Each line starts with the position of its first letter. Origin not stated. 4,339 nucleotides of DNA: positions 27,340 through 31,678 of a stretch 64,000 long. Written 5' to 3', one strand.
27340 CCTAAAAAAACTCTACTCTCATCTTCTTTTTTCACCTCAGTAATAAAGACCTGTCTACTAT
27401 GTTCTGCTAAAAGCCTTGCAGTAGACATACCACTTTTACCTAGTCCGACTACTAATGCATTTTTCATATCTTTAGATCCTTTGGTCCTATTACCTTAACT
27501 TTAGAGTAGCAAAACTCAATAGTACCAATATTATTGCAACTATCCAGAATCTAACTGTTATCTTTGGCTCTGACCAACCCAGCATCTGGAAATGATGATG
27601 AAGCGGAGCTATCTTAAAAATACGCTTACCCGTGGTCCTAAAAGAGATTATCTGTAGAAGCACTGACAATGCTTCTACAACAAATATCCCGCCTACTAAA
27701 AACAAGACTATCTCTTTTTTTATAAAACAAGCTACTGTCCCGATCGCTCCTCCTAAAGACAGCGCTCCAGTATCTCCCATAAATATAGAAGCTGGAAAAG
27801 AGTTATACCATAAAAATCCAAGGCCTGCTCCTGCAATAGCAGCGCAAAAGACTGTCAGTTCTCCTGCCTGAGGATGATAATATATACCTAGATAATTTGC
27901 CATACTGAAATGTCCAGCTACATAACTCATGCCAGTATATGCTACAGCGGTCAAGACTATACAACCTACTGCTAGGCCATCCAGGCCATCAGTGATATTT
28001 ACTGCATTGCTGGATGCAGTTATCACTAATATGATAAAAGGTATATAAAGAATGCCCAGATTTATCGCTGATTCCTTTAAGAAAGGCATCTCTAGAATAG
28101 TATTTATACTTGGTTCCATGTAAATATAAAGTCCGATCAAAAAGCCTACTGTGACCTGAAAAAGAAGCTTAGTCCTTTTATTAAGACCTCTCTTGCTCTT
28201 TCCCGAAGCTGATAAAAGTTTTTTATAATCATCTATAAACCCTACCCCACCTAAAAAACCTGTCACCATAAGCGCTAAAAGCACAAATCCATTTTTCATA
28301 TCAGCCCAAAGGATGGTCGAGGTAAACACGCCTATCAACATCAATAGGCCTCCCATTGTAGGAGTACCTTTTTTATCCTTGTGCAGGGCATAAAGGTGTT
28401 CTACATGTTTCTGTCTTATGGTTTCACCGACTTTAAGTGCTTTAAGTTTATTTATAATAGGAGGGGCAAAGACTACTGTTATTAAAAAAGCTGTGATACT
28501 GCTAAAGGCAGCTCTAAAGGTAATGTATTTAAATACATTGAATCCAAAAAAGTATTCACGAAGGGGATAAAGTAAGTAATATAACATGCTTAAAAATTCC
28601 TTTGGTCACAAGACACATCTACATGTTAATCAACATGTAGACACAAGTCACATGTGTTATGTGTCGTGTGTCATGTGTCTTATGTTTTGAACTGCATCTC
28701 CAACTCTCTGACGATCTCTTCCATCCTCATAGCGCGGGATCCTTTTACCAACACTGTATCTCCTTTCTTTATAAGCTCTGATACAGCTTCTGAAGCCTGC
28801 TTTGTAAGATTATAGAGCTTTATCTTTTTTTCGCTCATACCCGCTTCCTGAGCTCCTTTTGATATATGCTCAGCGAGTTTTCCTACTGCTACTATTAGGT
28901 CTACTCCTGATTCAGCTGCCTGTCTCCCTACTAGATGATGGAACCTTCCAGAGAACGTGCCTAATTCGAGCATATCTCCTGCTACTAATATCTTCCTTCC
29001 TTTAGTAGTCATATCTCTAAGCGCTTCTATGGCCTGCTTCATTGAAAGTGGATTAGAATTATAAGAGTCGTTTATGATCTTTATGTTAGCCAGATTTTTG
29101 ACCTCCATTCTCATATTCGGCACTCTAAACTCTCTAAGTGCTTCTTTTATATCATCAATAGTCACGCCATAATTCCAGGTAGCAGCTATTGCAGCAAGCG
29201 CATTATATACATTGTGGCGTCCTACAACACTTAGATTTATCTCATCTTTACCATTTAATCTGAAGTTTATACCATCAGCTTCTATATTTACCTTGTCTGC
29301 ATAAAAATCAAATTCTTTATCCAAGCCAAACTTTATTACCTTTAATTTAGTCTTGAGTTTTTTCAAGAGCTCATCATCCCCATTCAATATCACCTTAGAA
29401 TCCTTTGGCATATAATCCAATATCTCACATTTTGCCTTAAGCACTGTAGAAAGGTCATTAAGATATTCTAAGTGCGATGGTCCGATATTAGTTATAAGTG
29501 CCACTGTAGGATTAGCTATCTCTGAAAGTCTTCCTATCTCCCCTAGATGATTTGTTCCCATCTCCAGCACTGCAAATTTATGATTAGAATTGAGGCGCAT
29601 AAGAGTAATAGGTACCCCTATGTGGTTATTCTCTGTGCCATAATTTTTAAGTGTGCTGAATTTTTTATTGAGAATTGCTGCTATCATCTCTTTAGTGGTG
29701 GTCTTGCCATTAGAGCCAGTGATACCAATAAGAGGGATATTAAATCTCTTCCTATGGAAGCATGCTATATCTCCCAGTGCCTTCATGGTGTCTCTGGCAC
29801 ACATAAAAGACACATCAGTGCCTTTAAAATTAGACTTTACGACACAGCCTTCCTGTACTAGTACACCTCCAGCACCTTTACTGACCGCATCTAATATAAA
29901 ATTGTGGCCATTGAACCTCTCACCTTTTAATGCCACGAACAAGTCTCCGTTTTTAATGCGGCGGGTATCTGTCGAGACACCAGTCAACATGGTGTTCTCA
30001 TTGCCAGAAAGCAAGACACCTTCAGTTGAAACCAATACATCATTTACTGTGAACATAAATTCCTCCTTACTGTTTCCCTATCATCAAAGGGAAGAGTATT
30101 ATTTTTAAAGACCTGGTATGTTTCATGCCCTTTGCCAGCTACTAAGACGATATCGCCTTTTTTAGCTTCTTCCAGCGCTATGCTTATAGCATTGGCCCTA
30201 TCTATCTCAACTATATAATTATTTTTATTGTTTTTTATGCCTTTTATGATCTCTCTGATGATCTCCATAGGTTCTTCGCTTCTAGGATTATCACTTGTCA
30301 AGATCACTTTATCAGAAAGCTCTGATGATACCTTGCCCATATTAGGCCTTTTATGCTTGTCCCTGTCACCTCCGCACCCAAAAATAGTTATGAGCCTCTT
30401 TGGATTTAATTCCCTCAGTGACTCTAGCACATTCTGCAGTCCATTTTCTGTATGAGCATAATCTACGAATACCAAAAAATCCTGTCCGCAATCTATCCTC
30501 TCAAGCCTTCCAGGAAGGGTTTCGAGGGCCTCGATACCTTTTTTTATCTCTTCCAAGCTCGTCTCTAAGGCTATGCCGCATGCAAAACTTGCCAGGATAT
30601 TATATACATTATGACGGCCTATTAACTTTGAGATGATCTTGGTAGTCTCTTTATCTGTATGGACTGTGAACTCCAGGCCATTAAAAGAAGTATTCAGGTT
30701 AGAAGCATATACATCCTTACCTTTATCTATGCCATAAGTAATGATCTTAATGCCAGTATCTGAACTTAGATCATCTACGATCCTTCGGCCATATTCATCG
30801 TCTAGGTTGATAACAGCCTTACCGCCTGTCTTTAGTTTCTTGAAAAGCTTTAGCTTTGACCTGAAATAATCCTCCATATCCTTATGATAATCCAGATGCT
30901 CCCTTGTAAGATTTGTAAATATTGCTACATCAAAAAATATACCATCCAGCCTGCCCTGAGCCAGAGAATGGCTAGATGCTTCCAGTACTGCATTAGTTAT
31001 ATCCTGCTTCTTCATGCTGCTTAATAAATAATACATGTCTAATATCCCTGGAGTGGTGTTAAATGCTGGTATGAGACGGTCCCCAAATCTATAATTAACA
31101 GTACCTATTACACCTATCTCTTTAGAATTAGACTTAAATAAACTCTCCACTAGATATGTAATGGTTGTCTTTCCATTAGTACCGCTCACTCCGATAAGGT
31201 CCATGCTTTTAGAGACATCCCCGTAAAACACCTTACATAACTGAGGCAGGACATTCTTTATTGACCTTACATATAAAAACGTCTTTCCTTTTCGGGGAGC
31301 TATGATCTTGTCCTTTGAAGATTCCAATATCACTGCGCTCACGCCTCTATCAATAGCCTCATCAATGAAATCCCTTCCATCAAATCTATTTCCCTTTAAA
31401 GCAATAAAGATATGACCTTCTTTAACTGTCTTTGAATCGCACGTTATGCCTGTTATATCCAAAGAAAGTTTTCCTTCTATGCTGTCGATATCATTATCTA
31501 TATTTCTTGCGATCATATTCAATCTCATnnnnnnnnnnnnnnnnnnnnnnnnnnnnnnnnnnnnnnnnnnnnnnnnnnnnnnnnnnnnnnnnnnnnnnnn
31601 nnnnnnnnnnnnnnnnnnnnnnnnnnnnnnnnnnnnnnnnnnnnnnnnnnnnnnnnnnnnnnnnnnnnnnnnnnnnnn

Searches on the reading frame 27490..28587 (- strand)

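Call 90: search_protein_families(library=pfam, proteins=[window:27490-28587:-], max_evalue=0.00001)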
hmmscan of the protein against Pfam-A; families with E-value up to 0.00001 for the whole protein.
window:27490-28587:- (365 aa): 1 family
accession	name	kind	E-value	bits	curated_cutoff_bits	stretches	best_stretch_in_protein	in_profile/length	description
PF00953.26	Glycos_transf_4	-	1.9e-31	109.6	27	1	104-287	3-157/160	Glycosyl transferase family 4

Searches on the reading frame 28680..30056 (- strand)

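Call 90: search_protein_families(library=pfam, proteins=[window:28680-30056:-], max_evalue=0.00001)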
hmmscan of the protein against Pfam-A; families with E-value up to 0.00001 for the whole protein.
window:28680-30056:- (458 aa): 3 families
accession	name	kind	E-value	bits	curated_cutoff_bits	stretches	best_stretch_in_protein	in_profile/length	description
PF08245.18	Mur_ligase_M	-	4.4e-51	174.1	24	1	112-292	1-199/200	Mur ligase middle domain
PF02875.26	Mur_ligase_C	-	2.2e-22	80.6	28.4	1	315-441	1-127/127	Mur ligase, glutamate ligase domain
PF01225.30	Mur_ligase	-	1.2e-06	29.3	21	1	25-74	3-60/95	Mur ligase family, catalytic domain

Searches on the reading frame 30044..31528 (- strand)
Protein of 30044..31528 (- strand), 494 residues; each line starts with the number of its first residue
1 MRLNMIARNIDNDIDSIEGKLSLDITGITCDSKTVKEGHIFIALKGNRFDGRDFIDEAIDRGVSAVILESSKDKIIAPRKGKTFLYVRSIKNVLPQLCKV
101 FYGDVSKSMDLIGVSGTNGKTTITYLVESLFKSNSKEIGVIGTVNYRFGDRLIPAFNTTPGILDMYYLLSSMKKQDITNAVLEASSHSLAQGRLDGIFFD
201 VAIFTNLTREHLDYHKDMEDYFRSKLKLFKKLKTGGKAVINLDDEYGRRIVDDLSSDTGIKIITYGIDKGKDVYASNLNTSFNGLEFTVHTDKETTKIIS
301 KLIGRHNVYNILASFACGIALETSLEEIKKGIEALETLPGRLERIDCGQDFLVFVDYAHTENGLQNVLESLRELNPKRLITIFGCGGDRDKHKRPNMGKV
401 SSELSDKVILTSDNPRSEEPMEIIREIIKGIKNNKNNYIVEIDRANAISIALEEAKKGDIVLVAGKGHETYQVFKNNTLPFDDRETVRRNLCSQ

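Call 90: search_protein_families(library=pfam, proteins=[window:30044-31528:-], max_evalue=0.00001)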
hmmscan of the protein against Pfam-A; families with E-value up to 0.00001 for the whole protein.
window:30044-31528:- (494 aa): 3 families
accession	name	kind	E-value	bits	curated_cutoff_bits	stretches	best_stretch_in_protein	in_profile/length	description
PF08245.18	Mur_ligase_M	-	1.8e-57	195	24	1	114-317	1-199/200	Mur ligase middle domain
PF02875.26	Mur_ligase_C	-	1.6e-33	116.7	28.4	1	340-467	1-127/127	Mur ligase, glutamate ligase domain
PF01225.30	Mur_ligase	-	9.2e-11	42.4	21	1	25-102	2-95/95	Mur ligase family, catalytic domain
